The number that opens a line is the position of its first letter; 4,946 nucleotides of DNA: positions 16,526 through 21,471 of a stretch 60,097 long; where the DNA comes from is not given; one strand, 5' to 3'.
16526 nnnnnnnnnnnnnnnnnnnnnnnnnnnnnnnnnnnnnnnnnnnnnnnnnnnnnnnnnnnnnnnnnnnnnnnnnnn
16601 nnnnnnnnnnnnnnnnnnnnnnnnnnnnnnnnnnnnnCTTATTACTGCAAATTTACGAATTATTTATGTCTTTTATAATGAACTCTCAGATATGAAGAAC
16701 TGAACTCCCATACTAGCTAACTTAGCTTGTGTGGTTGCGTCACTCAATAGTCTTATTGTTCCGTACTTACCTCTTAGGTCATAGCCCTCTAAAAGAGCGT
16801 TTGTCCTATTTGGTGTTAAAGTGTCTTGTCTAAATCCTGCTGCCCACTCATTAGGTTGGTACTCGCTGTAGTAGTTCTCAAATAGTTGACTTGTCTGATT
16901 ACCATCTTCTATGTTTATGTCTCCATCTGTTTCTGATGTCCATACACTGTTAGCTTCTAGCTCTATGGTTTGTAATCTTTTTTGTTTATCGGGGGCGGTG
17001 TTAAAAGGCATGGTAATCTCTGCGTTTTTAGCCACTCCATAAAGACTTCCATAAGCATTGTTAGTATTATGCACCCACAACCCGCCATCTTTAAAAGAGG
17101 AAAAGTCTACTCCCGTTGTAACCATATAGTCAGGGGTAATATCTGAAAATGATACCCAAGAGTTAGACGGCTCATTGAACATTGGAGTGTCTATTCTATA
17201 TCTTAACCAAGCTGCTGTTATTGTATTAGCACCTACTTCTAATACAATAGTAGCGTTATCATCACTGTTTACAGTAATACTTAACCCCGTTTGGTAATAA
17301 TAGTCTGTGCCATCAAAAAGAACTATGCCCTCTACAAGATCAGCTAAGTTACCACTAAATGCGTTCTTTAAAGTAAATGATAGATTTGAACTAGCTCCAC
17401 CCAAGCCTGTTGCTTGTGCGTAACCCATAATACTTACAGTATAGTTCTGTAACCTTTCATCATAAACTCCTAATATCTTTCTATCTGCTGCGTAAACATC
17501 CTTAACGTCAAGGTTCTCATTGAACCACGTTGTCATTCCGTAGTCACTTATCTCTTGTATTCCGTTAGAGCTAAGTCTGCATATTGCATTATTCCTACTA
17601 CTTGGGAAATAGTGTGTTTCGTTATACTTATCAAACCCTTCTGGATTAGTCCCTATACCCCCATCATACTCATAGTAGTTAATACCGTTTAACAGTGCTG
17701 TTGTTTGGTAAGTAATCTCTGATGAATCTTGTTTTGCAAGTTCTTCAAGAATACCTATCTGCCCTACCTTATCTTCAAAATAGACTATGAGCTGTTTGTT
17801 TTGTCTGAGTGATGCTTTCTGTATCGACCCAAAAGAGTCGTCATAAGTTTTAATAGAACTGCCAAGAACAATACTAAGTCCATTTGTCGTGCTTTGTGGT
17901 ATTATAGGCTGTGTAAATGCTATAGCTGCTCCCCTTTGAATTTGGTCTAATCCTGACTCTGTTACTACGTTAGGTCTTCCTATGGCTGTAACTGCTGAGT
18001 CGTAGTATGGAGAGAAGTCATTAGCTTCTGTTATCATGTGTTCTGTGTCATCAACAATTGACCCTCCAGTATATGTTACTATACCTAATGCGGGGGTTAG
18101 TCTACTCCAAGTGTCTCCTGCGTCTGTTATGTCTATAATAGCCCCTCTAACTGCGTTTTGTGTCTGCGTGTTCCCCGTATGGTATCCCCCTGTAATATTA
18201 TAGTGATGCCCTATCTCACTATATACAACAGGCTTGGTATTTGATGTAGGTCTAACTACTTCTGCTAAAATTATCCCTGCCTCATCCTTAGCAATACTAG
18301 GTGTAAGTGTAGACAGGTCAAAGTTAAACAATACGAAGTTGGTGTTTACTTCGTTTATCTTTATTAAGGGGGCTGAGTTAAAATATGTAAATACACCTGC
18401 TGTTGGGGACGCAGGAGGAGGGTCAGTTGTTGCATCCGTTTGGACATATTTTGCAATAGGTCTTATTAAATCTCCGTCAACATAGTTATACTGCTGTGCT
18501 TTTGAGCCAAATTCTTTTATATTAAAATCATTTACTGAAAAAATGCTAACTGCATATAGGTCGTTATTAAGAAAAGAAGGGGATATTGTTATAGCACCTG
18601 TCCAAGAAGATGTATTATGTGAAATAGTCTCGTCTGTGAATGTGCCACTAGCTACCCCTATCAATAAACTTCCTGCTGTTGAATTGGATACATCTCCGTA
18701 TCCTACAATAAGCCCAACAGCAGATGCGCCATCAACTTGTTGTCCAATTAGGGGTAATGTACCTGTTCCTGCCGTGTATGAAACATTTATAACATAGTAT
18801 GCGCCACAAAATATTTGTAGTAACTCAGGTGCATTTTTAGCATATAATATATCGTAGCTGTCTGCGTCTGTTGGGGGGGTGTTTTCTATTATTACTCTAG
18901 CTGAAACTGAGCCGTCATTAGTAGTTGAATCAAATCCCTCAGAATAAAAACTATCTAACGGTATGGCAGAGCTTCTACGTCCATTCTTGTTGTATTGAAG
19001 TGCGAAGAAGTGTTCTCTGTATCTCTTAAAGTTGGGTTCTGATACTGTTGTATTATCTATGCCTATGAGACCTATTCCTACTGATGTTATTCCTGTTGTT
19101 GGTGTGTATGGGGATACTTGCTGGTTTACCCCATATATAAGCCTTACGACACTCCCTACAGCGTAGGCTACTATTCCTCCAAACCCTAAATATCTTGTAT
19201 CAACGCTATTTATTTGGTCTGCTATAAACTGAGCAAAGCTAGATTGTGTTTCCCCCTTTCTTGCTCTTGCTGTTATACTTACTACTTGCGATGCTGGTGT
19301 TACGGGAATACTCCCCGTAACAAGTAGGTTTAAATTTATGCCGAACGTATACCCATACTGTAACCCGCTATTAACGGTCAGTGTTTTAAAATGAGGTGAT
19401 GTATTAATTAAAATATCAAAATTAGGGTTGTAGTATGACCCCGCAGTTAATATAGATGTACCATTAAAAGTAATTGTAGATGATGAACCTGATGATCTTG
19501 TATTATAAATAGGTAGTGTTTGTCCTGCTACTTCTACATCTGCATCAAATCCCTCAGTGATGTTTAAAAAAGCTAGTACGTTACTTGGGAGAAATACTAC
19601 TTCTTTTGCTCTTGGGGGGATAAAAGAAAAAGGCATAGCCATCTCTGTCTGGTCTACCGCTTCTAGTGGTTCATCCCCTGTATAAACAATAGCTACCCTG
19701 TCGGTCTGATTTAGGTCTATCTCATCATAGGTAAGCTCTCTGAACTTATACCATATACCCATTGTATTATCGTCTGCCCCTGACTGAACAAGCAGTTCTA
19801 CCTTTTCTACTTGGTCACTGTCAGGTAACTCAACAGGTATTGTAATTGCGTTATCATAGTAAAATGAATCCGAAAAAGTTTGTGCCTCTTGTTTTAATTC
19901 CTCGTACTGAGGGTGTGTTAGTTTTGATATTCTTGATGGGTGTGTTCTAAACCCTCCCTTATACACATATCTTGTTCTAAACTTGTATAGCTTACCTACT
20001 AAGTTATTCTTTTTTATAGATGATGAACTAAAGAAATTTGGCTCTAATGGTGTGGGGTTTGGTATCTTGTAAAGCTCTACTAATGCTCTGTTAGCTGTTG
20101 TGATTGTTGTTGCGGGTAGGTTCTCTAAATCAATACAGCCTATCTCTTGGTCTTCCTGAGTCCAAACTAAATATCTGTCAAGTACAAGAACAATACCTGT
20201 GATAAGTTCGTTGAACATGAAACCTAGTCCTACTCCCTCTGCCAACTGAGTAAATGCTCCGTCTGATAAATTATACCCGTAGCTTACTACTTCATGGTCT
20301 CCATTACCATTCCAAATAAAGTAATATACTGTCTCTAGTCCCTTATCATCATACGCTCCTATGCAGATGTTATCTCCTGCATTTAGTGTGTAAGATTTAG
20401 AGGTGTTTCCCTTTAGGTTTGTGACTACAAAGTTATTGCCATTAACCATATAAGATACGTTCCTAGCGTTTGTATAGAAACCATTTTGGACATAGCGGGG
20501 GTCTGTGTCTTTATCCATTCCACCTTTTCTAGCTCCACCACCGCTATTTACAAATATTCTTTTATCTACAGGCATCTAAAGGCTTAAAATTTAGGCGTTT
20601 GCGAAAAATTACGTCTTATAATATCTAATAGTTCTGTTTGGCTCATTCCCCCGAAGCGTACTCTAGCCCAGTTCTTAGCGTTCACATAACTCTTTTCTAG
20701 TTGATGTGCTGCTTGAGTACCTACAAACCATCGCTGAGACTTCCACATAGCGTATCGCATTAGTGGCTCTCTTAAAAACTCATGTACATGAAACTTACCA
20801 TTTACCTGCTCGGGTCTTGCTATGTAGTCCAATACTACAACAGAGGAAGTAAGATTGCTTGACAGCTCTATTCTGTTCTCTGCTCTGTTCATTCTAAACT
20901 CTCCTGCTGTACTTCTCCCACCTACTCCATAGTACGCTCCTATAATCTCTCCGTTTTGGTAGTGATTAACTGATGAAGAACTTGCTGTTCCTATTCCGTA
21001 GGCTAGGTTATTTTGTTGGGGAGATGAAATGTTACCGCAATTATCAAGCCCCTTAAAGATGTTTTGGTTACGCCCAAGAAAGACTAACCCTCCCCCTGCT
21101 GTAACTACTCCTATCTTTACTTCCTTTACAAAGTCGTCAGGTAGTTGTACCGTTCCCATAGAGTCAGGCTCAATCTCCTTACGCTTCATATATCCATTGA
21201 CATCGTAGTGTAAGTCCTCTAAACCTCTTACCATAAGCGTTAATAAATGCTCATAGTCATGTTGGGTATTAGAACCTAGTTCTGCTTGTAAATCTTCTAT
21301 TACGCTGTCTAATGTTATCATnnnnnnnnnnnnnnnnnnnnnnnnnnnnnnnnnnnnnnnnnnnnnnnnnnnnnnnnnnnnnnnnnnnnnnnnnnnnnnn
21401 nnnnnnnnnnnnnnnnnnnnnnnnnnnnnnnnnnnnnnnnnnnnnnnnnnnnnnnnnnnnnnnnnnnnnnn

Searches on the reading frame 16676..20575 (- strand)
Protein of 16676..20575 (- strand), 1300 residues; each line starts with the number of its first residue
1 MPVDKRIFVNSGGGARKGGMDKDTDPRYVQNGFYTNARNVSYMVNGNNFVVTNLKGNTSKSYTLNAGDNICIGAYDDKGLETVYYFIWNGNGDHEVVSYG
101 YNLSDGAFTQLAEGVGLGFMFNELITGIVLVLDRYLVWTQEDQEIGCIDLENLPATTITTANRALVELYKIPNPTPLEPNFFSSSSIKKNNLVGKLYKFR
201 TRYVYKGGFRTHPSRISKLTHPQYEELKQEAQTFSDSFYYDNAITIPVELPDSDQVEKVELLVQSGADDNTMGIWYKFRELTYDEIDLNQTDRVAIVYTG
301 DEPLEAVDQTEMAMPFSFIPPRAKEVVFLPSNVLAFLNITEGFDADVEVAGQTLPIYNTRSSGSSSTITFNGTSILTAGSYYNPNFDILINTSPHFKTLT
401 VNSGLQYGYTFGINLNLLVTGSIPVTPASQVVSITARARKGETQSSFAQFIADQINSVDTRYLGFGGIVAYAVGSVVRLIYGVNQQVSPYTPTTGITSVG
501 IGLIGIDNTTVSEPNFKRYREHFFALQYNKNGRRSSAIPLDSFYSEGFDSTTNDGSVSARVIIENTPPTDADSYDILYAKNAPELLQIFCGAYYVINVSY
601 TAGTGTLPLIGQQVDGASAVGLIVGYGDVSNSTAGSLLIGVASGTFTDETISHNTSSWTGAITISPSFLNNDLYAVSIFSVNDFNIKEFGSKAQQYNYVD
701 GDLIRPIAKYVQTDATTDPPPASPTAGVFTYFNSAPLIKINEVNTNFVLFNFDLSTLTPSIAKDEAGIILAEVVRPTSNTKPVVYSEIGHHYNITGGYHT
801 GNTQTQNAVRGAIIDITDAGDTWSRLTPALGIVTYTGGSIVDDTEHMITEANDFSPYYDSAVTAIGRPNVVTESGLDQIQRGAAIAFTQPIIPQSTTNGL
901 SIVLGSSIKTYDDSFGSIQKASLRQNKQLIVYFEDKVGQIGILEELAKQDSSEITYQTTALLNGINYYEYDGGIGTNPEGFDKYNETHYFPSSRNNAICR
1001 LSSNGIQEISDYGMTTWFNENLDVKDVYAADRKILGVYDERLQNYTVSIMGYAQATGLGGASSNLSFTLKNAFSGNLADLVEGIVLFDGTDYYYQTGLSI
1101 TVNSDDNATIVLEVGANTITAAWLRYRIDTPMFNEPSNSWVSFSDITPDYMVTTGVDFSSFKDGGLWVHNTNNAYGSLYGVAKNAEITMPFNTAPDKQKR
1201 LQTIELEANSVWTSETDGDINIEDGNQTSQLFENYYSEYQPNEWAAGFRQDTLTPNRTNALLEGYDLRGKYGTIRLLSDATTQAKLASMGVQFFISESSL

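Call 13: search_protein_families(library=phrogs, proteins=[window:16676-20575:-], max_evalue=0.001)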
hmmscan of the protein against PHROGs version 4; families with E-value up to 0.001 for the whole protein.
window:16676-20575:- (1300 aa): 2 families
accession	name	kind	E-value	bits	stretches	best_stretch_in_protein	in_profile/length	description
phrog_38031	-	unknown function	3.5e-14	53.6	1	1132-1278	201-337/460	-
phrog_18548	-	unknown function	8.4e-10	39.8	1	1132-1217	6-93/241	-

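Call 20: search_protein_families(library=pfam, proteins=[window:16676-20575:-], max_evalue=1)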
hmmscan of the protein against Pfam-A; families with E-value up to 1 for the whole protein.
window:16676-20575:- (1300 aa): 1 family
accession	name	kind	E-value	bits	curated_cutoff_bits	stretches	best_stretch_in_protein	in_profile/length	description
PF25729.1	crAss_MUZ_C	-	0.083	13.8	27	1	1174-1235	2-67/83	Crassvirus muzzle protein C-terminal domain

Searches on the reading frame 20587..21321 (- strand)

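Call 13: search_protein_families(library=phrogs, proteins=[window:20587-21321:-], max_evalue=0.001)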
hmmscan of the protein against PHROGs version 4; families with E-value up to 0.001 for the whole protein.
window:20587-21321:- (245 aa): 1 family
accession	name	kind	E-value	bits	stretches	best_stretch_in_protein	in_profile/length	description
phrog_13977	-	head and packaging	1.1e-18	68.7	1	2-230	22-268/273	virion structural protein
